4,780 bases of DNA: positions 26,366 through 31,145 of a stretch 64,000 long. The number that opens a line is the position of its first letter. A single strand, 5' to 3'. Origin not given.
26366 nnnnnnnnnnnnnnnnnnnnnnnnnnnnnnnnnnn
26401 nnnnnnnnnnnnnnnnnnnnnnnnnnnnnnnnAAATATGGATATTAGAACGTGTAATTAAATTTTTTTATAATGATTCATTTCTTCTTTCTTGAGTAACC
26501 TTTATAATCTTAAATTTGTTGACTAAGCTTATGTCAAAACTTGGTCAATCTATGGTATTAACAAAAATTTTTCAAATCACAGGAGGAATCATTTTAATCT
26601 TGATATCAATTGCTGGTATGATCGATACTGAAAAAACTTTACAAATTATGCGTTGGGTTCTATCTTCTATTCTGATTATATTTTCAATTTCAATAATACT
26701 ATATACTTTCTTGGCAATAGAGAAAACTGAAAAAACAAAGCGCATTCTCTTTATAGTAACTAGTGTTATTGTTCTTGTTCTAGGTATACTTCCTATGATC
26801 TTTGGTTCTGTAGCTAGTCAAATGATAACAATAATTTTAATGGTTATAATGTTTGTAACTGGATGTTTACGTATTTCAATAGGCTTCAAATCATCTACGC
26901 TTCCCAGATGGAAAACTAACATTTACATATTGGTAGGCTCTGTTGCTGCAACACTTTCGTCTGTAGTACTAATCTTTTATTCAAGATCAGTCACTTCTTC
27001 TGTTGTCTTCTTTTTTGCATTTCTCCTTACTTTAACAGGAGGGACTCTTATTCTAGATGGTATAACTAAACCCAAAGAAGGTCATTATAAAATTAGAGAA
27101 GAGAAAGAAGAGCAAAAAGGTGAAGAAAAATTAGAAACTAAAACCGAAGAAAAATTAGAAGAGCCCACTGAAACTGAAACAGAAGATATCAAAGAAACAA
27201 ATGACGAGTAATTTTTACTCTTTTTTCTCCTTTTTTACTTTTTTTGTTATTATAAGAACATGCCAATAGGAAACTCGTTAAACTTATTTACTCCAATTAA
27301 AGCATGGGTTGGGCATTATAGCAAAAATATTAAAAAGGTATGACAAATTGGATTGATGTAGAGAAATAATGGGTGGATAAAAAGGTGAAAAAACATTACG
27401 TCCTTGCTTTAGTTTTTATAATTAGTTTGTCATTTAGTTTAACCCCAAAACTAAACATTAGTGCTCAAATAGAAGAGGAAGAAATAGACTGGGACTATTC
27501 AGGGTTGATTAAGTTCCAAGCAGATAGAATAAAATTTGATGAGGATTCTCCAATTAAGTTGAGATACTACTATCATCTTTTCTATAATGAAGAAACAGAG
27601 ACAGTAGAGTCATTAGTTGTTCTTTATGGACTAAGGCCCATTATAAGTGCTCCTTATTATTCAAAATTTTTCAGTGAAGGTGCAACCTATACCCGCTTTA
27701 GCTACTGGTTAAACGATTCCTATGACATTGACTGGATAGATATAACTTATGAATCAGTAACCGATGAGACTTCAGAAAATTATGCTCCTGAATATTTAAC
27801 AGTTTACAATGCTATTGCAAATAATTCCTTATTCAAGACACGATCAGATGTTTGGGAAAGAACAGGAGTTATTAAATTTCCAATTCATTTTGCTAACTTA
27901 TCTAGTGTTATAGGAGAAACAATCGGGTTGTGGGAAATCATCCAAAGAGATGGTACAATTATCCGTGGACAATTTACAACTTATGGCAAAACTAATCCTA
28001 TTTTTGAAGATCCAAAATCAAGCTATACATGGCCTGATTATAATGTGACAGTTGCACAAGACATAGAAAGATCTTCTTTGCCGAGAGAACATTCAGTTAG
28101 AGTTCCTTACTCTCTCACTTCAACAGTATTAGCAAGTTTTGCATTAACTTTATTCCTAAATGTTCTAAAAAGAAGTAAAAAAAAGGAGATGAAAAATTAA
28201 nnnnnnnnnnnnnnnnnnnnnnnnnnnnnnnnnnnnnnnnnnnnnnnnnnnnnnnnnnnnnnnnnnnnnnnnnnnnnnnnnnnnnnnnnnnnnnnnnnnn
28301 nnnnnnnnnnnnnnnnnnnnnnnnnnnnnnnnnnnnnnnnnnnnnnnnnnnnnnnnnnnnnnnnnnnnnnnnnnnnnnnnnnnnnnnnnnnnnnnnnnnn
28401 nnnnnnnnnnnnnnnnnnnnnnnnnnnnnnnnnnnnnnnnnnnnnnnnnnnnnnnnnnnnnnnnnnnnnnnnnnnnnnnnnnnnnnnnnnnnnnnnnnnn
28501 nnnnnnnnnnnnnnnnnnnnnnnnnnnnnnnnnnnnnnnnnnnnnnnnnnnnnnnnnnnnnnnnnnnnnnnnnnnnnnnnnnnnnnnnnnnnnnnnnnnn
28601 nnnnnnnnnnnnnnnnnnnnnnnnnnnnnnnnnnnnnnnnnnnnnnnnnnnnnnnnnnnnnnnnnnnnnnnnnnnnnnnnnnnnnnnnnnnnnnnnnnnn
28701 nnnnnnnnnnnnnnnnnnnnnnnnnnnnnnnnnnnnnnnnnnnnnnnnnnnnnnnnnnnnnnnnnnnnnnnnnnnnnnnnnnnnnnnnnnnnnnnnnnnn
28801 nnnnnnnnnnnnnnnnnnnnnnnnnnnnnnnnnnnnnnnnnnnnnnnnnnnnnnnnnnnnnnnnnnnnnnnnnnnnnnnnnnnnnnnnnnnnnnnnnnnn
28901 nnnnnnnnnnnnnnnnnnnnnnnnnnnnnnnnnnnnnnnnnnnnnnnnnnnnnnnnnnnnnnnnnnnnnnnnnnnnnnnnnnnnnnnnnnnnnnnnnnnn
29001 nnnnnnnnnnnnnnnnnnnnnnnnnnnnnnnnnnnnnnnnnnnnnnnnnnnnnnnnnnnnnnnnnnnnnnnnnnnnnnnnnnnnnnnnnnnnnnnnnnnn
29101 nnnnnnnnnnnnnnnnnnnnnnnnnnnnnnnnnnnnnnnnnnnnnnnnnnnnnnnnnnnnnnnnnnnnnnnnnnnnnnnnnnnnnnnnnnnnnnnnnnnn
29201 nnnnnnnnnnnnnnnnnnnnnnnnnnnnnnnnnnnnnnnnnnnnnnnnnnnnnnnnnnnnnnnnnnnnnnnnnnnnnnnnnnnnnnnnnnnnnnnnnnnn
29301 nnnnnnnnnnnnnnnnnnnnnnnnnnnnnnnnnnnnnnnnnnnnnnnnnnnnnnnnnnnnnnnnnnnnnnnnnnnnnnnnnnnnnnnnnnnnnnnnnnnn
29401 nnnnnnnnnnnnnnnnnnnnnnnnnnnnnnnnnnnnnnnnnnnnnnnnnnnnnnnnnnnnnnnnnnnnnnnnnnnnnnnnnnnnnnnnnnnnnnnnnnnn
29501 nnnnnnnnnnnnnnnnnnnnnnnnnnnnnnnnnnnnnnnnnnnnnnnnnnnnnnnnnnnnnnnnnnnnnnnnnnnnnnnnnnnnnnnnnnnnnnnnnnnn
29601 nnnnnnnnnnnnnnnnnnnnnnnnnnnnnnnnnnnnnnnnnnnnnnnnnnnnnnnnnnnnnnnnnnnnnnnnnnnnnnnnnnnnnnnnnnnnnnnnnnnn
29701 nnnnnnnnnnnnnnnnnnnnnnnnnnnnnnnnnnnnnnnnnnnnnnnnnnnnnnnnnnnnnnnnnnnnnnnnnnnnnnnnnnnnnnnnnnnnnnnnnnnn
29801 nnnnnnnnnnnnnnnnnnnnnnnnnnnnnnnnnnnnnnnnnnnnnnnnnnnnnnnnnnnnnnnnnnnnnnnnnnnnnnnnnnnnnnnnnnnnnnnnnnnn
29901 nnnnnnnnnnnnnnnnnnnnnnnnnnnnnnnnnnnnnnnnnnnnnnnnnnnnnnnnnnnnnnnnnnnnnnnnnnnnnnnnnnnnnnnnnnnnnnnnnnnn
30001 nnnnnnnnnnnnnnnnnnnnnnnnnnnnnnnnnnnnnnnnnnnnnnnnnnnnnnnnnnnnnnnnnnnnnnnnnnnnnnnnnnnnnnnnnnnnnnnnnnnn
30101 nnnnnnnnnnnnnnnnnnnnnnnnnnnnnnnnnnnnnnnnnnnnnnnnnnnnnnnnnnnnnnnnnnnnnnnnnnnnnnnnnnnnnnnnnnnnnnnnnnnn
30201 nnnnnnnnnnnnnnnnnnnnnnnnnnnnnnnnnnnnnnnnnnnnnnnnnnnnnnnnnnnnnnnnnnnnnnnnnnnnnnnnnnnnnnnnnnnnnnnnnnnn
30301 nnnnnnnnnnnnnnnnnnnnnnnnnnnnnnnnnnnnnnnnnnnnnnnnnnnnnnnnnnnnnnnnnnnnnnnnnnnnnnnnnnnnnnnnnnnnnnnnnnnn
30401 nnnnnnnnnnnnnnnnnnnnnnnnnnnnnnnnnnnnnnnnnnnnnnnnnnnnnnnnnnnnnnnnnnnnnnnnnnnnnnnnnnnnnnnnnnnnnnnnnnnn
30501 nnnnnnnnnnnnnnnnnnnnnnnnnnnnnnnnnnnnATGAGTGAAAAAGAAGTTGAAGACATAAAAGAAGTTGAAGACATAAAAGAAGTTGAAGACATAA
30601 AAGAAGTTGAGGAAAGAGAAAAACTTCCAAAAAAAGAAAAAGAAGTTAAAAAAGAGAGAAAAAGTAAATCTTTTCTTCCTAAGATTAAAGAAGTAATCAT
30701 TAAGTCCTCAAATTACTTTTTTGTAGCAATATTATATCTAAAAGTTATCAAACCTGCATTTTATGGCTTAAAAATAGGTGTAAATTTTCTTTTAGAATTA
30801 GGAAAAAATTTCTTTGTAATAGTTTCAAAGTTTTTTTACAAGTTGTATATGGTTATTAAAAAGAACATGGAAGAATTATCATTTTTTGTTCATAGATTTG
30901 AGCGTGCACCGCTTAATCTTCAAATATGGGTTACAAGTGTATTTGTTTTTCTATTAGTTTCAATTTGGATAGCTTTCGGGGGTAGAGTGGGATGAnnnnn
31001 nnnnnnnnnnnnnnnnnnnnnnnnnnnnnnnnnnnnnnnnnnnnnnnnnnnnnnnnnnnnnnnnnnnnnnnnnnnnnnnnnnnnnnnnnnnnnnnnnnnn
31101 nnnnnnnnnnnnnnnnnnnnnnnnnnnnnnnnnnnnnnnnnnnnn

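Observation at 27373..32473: Translationally coupled cluster of two paralogous anchored secreted proteins plus four orphan membrane proteins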

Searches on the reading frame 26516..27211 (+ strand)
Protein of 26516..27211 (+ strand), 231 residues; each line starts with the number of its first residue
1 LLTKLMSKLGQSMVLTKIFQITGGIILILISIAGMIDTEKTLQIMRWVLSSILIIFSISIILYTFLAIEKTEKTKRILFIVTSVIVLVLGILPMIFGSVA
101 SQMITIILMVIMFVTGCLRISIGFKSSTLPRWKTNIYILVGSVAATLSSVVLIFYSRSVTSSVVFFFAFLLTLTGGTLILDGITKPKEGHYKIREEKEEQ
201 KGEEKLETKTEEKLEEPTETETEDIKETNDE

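Call 3: search_protein_families(library=pfam, proteins=[window:26516-27211:+], max_evalue=1)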
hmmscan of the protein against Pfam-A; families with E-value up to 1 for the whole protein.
window:26516-27211:+ (231 aa): 4 families
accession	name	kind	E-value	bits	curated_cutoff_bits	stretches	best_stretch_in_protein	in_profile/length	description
PF03729.18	DUF308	-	7.8e-08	32.9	25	3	82-143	2-63/73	Short repeat of unknown function (DUF308)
PF15471.11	TMEM171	-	0.0019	17.7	27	1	77-179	20-125/320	Transmembrane protein family 171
PF23396.1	DUF7103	-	0.18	12.2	27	0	156-194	20-59/159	Family of unknown function (DUF7103)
PF09586.16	YfhO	-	0.81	8.4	28.5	1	105-209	367-474/835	Bacterial membrane protein YfhO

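Call 4: search_protein_families(library=ncbifam, proteins=[window:26516-27211:+], max_evalue=1)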
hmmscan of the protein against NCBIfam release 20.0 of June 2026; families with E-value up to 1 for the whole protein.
window:26516-27211:+ (231 aa): 1 family
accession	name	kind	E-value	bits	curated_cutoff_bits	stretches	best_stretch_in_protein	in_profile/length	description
NF058603.1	SCO2097_fam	equivalog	0.27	11.6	110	0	76-122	38-85/129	SCO2097 family morphological protein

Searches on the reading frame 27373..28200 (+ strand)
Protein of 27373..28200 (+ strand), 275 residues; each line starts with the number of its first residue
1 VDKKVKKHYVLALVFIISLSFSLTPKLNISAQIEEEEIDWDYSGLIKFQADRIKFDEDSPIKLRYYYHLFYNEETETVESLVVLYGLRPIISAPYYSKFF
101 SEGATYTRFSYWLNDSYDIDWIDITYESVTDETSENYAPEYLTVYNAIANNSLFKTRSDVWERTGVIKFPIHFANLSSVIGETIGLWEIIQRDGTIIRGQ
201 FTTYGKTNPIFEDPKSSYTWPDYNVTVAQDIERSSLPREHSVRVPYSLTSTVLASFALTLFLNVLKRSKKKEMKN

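Call 3: search_protein_families(library=pfam, proteins=[window:27373-28200:+], max_evalue=1)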
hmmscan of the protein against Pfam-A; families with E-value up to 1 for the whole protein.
window:27373-28200:+ (275 aa): 0 families

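Call 4: search_protein_families(library=ncbifam, proteins=[window:27373-28200:+], max_evalue=1)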
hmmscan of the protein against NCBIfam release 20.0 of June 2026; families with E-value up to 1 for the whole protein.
window:27373-28200:+ (275 aa): 1 family
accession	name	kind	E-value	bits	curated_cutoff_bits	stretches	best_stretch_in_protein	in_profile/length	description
NF043079.1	MMSYN1_0167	equivalog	0.044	12.5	740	1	192-220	440-468/561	oligopeptide ABC transporter ATP-binding protein OppD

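Call 64: predict_structure(alignment_id=A10)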
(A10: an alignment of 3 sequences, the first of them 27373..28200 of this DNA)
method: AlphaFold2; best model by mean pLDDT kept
length: 275 residues; sequences in the alignment: 3
mean_pLDDT: 40.3   pTM: 0.34
mean pLDDT of the five models: 40.3, 38.0, 36.6, 34.9, 34.2
residues with pLDDT >= 90: 0; 70-90: 1; 50-70: 52; < 50: 222
segments of 3 or more residues with pLDDT < 50: 20-124, 135-182, 184-186, 190-200, 202-251
pLDDT, mean of each block of 10 residues (from residue 1): 60 59 33 26 27 26 32 33 32 33 41 33 47 48 34 34 40 41 48 46 42 34 40 30 36 59 65 55
secondary structure, 60 per line:
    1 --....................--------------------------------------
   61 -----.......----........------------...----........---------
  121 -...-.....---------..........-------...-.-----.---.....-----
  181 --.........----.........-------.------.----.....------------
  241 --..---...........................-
elements in order: H3-22 E66-72 E77-84 E104-111 E122-124 H126-130 H140-149 E171-175 E183-191 E196-204 E224-228 H248-274

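Call 71: search_solved_structures(query=A8, max_evalue=10, show_alignments=1)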
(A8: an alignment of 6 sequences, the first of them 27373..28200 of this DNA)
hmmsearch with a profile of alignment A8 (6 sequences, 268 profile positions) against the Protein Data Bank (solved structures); distinct sequences matched with E-value up to 10: 0.

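Call 92: search_protein_families(library=padloc, proteins=[window:27373-28200:+], max_evalue=0.01)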
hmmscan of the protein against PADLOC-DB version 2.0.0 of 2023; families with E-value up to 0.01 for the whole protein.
window:27373-28200:+ (275 aa): 0 families

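Call 93: search_protein_families(library=phrogs, proteins=[window:27373-28200:+], max_evalue=0.01)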
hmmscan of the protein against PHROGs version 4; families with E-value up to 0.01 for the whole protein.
window:27373-28200:+ (275 aa): 0 families

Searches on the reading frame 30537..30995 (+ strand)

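Call 3: search_protein_families(library=pfam, proteins=[window:30537-30995:+], max_evalue=1)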
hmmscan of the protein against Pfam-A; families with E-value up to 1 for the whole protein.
window:30537-30995:+ (152 aa): 1 family
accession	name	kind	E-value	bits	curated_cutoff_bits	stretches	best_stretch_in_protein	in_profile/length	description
PF16882.10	DUF5079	-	0.00078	19.6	27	1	29-113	148-240/241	Domain of unknown function (DUF5079)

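Call 4: search_protein_families(library=ncbifam, proteins=[window:30537-30995:+], max_evalue=1)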
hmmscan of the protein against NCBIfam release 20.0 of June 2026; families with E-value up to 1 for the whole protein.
window:30537-30995:+ (152 aa): 0 families

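Call 92: search_protein_families(library=padloc, proteins=[window:30537-30995:+], max_evalue=0.01)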
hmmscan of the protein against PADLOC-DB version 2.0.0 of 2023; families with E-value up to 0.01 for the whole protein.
window:30537-30995:+ (152 aa): 0 families

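Call 93: search_protein_families(library=phrogs, proteins=[window:30537-30995:+], max_evalue=0.01)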
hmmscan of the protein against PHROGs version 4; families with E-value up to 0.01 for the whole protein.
window:30537-30995:+ (152 aa): 0 families
